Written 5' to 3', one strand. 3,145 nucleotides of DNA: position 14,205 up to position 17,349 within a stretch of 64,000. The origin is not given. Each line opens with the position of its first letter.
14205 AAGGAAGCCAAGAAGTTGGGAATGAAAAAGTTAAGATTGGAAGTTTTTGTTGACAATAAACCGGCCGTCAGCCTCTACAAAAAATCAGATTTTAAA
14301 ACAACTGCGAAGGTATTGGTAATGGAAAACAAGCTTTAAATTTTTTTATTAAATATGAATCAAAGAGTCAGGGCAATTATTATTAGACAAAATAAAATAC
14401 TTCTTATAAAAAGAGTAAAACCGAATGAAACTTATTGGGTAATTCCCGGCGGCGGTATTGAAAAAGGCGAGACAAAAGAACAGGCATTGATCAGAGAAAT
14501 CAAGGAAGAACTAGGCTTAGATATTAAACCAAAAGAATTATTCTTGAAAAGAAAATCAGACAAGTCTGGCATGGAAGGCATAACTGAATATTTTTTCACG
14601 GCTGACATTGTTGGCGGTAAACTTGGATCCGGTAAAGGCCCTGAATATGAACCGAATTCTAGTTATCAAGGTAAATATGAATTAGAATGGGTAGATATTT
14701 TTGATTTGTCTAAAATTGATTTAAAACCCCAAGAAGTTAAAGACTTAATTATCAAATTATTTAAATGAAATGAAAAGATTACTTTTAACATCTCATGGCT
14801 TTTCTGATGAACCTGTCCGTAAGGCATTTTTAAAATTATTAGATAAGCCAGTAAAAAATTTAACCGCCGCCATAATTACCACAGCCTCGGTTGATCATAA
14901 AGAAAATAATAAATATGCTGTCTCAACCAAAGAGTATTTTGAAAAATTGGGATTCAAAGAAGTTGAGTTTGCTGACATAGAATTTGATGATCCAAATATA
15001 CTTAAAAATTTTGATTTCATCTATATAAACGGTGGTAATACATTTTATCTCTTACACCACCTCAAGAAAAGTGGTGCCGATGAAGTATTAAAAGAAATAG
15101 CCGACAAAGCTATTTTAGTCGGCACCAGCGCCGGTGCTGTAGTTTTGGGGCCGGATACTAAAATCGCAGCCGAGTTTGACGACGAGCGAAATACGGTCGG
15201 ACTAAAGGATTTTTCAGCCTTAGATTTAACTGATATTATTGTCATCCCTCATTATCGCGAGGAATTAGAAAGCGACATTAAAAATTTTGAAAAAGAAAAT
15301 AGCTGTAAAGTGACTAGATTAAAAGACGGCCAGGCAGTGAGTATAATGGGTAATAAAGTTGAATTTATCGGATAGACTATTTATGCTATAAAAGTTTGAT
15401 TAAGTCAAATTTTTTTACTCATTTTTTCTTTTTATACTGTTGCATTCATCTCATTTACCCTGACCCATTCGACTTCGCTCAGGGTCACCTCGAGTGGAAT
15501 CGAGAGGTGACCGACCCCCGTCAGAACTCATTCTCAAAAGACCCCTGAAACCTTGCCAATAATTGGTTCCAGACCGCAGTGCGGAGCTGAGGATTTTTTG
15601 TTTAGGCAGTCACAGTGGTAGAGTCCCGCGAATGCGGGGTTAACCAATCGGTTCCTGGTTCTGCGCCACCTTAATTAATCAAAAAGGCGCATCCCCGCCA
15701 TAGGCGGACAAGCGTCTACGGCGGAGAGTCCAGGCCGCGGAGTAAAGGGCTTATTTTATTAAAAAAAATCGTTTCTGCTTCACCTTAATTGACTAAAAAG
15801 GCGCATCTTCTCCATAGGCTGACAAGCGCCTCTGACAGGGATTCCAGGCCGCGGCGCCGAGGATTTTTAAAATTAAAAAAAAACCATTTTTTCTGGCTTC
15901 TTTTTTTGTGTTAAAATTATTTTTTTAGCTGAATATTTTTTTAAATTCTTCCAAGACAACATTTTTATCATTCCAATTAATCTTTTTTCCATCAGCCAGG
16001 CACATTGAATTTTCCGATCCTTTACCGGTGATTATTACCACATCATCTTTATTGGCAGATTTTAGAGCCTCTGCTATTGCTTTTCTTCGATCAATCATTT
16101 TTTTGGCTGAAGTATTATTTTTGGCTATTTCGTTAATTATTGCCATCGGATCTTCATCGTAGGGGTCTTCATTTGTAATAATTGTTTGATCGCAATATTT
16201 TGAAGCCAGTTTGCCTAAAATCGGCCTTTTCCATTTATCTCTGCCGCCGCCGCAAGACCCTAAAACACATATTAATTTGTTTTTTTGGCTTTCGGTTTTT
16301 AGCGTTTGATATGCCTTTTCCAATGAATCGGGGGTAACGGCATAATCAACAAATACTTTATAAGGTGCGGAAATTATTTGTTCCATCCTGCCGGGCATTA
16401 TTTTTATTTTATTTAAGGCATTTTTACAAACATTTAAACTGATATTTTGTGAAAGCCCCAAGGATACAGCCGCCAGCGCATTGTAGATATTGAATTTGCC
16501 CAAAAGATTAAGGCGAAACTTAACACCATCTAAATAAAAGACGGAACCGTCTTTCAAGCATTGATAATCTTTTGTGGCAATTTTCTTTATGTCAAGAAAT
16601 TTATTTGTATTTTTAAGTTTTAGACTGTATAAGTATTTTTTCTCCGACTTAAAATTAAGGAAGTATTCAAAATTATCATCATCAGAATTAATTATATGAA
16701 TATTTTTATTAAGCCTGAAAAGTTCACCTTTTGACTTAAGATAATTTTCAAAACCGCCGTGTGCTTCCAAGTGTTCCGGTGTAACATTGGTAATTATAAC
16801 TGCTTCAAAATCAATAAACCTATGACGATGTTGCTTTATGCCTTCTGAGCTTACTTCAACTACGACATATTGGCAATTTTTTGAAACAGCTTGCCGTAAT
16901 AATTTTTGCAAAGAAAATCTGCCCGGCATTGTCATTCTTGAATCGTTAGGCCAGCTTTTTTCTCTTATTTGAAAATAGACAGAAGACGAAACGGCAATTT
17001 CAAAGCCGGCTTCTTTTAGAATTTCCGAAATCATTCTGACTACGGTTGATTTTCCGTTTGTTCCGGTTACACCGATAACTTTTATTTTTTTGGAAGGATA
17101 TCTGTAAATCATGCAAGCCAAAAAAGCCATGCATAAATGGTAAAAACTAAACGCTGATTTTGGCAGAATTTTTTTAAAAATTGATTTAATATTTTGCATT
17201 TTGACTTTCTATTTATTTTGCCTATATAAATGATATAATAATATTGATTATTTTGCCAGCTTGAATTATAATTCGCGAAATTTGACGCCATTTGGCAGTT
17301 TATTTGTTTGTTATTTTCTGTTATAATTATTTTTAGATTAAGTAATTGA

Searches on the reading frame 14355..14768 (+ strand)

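Call 57: search_protein_families(library=pfam, proteins=[window:14355-14768:+], max_evalue=0.0001)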
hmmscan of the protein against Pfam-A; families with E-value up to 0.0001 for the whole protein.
window:14355-14768:+ (137 aa): 1 family
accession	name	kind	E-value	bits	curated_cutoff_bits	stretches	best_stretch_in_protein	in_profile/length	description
PF00293.34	NUDIX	-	7.1e-17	62.1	21.1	1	3-97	3-106/134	NUDIX domain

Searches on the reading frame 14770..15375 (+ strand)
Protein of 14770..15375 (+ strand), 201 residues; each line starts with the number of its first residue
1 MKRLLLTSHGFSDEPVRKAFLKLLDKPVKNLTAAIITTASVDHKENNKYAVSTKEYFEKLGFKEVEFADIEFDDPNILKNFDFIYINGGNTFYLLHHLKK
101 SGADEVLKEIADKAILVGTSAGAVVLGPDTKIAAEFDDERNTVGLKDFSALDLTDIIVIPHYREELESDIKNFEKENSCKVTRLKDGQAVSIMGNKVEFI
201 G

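Call 57: search_protein_families(library=pfam, proteins=[window:14770-15375:+], max_evalue=0.0001)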
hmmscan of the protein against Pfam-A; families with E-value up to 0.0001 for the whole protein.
window:14770-15375:+ (201 aa): 1 family
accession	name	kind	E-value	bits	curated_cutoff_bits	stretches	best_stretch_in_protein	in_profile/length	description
PF03575.23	Peptidase_S51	-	1.6e-29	103.5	23.9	1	4-199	1-205/206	Peptidase family S51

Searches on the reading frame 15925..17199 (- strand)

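Call 3: search_protein_families(library=pfam, proteins=[window:15925-17199:-], max_evalue=0.01)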
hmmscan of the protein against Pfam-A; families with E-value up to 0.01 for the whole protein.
window:15925-17199:- (424 aa): 3 families
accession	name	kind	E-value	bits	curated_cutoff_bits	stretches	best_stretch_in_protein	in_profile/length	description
PF08245.18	Mur_ligase_M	-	1.1e-44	153.3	24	1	44-246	1-198/200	Mur ligase middle domain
PF02875.26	Mur_ligase_C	-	6.8e-25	88.8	28.4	1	270-394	1-127/127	Mur ligase, glutamate ligase domain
PF00994.29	MoCF_biosynth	-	0.0032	17.6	26.6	0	369-392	40-64/144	Probable molybdopterin binding domain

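Call 5: search_protein_families(library=ncbifam, proteins=[window:15925-17199:-], max_evalue=0.01)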
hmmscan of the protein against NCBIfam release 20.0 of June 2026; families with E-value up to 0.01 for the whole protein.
window:15925-17199:- (424 aa): 32 families (the best 25 are shown)
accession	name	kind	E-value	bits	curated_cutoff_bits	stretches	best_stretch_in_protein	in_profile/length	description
NF001126.0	PRK00139.1-4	equivalog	4.1e-107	358.7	373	1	23-421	88-484/486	UDP-N-acetylmuramoyl-L-alanyl-D-glutamate--2,6-diaminopimelate ligase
TIGR01085.1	murE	subfamily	1e-105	354.4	257.3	1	24-417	70-469/472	UDP-N-acetylmuramyl-tripeptide synthetase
NF008896.0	PRK11929.1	equivalog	1.3e-88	298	1023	1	25-416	98-495/965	bifunctional UDP-N-acetylmuramoyl-L-alanyl-D-glutamate--2,6-diaminopimelate ligase MurE/UDP-N-acetylmuramoyl-tripeptide--D-alanyl-D-alanine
NF001124.0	PRK00139.1-2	equivalog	2.5e-84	283.8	476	1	24-419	96-492/500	UDP-N-acetylmuramoyl-L-alanyl-D-glutamate--2,6-diaminopimelate ligase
NF001123.0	PRK00139.1-1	equivalog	9.7e-75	252.1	586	1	23-417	91-487/493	UDP-N-acetylmuramoyl-L-alanyl-D-glutamate--2,6-diaminopimelate ligase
NF010628.0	PRK14022.1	equivalog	4.1e-71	240.2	536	1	23-415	95-476/483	UDP-N-acetylmuramoyl-L-alanyl-D-glutamate--L-lysine ligase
NF001130.0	PRK00139.2-4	equivalog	6.8e-55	186.7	715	1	23-417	93-508/516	UDP-N-acetylmuramoyl-L-alanyl-D-glutamate--2,6-diaminopimelate ligase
NF001129.0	PRK00139.2-3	equivalog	1.3e-39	136.1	762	1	23-417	102-512/517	UDP-N-acetylmuramoyl-L-alanyl-D-glutamate--2,6-diaminopimelate ligase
NF001131.0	PRK00139.2-5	equivalog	8.7e-39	133.6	1000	1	22-407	92-470/483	UDP-N-acetylmuramoyl-L-alanyl-D-glutamate--2,6-diaminopimelate ligase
NF001127.0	PRK00139.2-1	equivalog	1e-38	133.4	997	1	23-397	93-489/520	UDP-N-acetylmuramoyl-L-alanyl-D-glutamate--2,6-diaminopimelate ligase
TIGR02068.2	cya_phycin_syn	equivalog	3.8e-31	107.9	850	1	32-394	471-850/862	cyanophycin synthetase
TIGR01143.1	murF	subfamily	1.2e-27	96.9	288.6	1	38-396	73-407/418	UDP-N-acetylmuramoyl-tripeptide--D-alanyl-D-alanine ligase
NF053647.1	pMurD2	equivalog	5.9e-26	91.3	550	3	188-400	195-400/405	pseudomurein biosynthesis peptide ligase pMurD2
NF010623.0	PRK14016.1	subfamily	8.5e-26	90.4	877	1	31-395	472-853/871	cyanophycin synthetase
NF053645.1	pMurC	equivalog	4.7e-25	88.2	560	2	38-200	101-250/492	pseudomurein biosynthesis peptide ligase pMurC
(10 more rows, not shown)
